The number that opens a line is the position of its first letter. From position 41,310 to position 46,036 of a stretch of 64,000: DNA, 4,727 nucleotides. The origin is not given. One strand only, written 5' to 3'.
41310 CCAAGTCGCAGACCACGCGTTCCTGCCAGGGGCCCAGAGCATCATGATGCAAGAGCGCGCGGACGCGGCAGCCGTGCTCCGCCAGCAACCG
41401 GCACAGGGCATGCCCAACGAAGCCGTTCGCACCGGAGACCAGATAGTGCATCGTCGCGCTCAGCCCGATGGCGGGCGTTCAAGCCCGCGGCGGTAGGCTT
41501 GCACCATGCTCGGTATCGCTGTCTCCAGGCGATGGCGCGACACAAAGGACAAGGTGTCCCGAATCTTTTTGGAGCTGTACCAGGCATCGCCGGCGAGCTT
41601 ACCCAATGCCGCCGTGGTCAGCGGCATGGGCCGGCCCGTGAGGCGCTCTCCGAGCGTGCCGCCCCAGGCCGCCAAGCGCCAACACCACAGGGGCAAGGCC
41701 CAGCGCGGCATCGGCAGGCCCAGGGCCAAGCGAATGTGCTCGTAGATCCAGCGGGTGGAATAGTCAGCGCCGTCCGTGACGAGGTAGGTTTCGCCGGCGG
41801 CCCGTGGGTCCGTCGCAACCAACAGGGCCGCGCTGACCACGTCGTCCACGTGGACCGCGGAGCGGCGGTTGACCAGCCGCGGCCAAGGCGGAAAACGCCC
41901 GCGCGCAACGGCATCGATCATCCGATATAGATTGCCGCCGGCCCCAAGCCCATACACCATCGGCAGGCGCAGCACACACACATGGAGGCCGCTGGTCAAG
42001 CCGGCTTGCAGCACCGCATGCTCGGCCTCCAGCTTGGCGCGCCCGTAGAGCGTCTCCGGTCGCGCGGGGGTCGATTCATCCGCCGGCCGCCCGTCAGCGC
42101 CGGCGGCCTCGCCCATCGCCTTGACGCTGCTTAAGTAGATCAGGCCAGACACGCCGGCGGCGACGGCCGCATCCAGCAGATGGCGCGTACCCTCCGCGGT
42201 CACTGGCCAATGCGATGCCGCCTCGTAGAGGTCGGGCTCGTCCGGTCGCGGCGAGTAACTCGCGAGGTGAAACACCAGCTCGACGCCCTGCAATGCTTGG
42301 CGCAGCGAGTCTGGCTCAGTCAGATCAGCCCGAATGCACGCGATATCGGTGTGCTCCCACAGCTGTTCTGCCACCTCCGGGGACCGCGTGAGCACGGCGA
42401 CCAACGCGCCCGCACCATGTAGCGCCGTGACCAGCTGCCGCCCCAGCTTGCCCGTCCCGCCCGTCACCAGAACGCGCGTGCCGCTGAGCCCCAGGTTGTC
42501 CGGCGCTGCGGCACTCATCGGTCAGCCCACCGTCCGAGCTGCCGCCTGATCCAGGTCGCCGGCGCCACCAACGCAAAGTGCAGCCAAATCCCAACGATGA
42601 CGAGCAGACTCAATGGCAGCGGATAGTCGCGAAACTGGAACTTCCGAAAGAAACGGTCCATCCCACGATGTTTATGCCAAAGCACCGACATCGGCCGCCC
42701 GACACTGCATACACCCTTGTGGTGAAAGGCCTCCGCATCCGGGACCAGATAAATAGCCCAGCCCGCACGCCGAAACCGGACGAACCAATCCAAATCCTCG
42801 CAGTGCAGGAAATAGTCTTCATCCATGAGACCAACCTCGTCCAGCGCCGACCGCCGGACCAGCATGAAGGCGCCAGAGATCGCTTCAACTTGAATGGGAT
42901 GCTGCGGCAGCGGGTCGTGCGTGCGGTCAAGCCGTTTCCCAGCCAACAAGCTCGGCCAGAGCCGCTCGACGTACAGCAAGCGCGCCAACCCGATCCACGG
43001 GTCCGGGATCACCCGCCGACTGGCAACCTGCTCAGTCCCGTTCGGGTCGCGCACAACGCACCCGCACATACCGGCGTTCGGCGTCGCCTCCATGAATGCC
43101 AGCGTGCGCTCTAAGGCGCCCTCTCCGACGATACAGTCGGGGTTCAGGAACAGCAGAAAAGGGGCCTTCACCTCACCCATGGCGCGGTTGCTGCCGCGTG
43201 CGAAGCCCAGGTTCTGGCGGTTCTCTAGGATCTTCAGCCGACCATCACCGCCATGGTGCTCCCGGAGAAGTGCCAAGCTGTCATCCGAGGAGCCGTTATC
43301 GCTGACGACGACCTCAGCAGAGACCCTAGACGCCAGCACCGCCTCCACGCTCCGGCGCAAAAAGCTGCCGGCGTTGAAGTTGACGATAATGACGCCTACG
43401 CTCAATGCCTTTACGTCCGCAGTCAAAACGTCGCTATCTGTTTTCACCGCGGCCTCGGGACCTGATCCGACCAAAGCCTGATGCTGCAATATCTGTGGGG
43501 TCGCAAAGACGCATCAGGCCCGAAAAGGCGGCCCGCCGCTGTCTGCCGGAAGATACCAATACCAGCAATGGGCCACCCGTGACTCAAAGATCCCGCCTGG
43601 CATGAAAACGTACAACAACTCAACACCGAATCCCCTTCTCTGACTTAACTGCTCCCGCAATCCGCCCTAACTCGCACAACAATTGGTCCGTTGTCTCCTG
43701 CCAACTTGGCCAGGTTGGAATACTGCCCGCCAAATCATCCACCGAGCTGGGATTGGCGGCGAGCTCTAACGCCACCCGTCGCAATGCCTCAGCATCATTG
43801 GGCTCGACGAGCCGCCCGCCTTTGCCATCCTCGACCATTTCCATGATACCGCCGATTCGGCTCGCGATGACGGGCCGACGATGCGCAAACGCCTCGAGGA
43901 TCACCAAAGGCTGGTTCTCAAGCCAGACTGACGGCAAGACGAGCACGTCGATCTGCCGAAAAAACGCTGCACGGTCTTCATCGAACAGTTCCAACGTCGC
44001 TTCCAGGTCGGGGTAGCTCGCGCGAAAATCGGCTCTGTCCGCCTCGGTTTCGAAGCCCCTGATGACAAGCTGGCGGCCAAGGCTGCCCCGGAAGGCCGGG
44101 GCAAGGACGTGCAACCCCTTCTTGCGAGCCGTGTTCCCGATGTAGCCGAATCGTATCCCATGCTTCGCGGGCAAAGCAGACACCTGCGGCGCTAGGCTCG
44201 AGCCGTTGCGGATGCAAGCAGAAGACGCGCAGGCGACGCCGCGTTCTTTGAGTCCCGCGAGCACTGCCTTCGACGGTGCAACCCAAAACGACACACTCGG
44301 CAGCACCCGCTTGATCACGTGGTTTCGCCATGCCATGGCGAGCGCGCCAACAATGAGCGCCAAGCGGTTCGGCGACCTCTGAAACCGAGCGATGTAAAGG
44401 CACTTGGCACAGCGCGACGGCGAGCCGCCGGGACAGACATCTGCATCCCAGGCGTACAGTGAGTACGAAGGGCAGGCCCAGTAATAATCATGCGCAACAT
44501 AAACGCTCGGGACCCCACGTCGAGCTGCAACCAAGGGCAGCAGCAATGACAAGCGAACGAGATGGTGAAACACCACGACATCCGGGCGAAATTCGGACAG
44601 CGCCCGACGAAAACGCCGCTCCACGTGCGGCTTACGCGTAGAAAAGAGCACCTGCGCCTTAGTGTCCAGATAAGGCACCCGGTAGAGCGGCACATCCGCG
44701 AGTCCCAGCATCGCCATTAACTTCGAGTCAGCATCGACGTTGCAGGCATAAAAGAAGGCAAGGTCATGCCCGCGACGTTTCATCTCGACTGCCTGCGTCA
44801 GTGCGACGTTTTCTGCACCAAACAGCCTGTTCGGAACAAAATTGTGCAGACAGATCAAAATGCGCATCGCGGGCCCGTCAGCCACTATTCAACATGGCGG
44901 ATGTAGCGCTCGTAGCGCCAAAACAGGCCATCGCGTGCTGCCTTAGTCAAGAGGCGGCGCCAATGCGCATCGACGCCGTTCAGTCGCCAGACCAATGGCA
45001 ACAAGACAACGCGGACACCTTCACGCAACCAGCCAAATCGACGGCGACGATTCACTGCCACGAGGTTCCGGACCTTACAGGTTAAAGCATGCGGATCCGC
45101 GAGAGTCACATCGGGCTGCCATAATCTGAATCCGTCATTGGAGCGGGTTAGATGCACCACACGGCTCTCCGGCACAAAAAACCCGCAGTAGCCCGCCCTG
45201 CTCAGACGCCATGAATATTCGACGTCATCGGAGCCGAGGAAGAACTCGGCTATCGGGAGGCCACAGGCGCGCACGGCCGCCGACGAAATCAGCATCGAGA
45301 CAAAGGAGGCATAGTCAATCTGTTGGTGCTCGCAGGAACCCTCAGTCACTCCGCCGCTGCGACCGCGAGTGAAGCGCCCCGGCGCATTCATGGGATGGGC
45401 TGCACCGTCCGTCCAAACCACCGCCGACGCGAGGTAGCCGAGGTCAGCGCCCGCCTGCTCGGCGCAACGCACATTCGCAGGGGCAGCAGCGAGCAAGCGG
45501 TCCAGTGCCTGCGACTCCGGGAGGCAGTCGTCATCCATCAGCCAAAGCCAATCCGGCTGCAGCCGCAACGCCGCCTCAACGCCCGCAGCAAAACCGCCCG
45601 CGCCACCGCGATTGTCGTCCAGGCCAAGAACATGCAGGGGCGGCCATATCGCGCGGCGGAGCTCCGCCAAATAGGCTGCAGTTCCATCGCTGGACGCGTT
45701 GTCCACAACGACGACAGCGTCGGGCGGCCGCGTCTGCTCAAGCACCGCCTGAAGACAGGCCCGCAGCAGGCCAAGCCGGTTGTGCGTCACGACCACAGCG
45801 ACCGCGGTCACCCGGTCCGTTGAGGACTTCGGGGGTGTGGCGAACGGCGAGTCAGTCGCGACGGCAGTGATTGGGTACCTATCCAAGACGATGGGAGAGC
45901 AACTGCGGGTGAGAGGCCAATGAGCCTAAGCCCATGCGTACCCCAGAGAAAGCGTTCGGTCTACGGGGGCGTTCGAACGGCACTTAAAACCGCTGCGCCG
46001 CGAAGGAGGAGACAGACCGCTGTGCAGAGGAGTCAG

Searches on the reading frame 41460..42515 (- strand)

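Call 17: search_protein_families(library=pfam, proteins=[window:41460-42515:-], max_evalue=0.0001)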
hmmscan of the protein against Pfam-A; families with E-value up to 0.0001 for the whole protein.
window:41460-42515:- (351 aa): 10 families
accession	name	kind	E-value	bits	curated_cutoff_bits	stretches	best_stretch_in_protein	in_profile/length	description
PF01370.27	Epimerase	-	1.5e-36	126.4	20.9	1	15-245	1-238/240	NAD dependent epimerase/dehydratase family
PF01073.25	3Beta_HSD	-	3.4e-26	92.3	22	1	16-275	1-279/280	3-beta hydroxysteroid dehydrogenase/isomerase family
PF13460.12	NAD_binding_10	-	1e-17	65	27.2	1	19-186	1-145/184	NAD(P)H-binding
PF16363.11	GDP_Man_Dehyd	-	4.1e-17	63.1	27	1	16-260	1-261/332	GDP-mannose 4,6 dehydratase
PF04321.23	RmlD_sub_bind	-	6.6e-17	61.9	27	1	14-201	2-165/287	RmlD substrate binding domain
PF05368.20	NmrA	-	1.7e-12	48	27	1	14-131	4-107/298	NmrA-like family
PF07993.18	NAD_binding_4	-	9.5e-08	31.9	20.1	1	17-189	1-209/258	Male sterility protein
PF02719.21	Polysacc_synt_2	-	3.3e-07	30.2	20.2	1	15-134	1-132/293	Polysaccharide biosynthesis protein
PF00106.31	adh_short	-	2.4e-06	27.6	26.6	1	15-78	3-71/195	short chain dehydrogenase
PF08659.16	KR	-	1.2e-05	25.8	22.6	1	15-79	3-76/180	KR domain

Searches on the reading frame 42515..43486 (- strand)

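Call 17: search_protein_families(library=pfam, proteins=[window:42515-43486:-], max_evalue=0.0001)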
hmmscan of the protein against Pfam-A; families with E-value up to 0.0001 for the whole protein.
window:42515-43486:- (323 aa): 5 families
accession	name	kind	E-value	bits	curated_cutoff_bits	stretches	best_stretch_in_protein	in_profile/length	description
PF00535.33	Glycos_transf_2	-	6.8e-23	81.9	23.3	1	32-217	2-166/168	Glycosyl transferase family 2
PF13641.12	Glyco_tranf_2_3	-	9.5e-20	72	27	1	30-255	3-211/230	Glycosyltransferase like family 2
PF13632.12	Glyco_trans_2_3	-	2.1e-06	28.1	27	1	112-257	3-124/198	Glycosyl transferase family group 2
PF13712.12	Glyco_tranf_2_5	-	5.3e-06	26.7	27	1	90-247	36-179/210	Glycosyltransferase like family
PF10111.15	Glyco_tranf_2_2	-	3.7e-05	23.8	27.3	0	57-131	30-105/276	Glycosyltransferase like family 2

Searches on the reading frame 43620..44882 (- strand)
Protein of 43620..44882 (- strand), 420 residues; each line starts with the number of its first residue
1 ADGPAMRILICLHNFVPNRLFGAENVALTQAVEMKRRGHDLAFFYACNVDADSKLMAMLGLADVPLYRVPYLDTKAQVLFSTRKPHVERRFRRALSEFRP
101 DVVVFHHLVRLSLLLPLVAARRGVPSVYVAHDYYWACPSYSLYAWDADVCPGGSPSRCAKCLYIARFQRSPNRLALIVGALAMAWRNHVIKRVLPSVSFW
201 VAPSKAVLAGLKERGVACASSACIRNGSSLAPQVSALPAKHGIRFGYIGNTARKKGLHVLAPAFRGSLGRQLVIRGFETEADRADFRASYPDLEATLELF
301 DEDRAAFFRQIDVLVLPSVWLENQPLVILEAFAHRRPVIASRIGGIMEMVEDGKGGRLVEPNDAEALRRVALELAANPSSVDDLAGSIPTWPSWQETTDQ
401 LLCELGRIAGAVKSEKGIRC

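Call 17: search_protein_families(library=pfam, proteins=[window:43620-44882:-], max_evalue=0.0001)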
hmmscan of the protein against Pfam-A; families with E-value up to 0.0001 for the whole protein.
window:43620-44882:- (420 aa): 4 families
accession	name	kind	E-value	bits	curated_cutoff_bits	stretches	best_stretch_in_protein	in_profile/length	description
PF13692.12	Glyco_trans_1_4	-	8.4e-21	75.2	27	1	244-376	3-141/142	Glycosyl transferases group 1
PF00534.26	Glycos_transf_1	-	1.2e-18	67.7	26.4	1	244-380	17-161/172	Glycosyl transferases group 1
PF13579.12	Glyco_trans_4_4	-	2.1e-10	41.6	29.7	1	22-195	2-148/158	Glycosyl transferase 4-like domain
PF13439.12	Glyco_transf_4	-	3.8e-10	40.5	28.5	1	22-227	3-165/170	Glycosyltransferase Family 4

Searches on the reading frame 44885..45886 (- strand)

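Call 6: search_protein_families(library=pfam, proteins=[window:44885-45886:-], max_evalue=0.1)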
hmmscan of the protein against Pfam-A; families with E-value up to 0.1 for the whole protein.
window:44885-45886:- (333 aa): 3 families
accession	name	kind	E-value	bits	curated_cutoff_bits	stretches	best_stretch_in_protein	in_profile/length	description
PF00535.33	Glycos_transf_2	-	2.9e-19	70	23.3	1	31-136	3-104/168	Glycosyl transferase family 2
PF13641.12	Glyco_tranf_2_3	-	9.8e-14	52.3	27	1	30-249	5-215/230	Glycosyltransferase like family 2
PF13704.12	Glyco_tranf_2_4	-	0.0037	18.1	27.5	1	45-120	11-81/98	Glycosyl transferase family 2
